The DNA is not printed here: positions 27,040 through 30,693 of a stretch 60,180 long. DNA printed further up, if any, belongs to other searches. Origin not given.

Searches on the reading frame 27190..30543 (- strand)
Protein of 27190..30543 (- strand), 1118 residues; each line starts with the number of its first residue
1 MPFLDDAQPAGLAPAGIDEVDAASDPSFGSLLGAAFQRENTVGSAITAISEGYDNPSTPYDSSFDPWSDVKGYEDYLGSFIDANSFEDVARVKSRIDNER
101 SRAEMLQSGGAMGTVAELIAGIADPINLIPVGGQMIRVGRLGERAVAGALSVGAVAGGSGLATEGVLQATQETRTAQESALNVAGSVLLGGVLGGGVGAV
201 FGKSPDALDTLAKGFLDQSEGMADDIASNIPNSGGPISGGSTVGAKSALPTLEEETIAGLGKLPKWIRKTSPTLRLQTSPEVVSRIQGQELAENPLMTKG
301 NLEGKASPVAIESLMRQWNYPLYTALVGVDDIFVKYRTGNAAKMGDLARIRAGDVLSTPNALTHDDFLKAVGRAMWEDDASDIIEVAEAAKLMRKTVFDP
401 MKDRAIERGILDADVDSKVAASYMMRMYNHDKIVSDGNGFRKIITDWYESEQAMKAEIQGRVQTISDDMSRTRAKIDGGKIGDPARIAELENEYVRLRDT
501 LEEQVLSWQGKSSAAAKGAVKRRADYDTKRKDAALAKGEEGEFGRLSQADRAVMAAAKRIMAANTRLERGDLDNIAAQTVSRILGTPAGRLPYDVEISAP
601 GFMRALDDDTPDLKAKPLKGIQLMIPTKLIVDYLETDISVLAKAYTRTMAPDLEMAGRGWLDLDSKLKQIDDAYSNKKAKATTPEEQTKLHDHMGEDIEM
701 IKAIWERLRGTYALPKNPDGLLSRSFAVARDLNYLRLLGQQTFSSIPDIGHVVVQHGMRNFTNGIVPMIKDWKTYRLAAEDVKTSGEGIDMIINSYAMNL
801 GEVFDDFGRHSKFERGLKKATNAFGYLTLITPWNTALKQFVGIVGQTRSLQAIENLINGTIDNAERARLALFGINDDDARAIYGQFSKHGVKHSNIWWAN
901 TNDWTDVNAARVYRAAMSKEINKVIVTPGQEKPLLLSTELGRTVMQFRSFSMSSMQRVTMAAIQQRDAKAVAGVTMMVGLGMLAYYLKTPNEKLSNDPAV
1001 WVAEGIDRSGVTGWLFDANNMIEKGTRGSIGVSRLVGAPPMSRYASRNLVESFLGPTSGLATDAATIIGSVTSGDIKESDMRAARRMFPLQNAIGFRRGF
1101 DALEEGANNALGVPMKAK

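Call 55: search_protein_families(library=phrogs, proteins=[window:27190-30543:-], max_evalue=0.00001)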
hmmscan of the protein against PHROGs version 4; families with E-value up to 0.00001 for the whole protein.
window:27190-30543:- (1118 aa): 3 families
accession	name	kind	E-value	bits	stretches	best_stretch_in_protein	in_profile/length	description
phrog_16310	-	unknown function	1.3e-137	461.3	2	562-1096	870-1399/1411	-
phrog_342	-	head and packaging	1.2e-103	349.1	1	13-1104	210-1223/1235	internal virion protein with endolysin domain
phrog_684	-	head and packaging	1.9e-07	30.9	0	669-993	341-687/840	virion structural protein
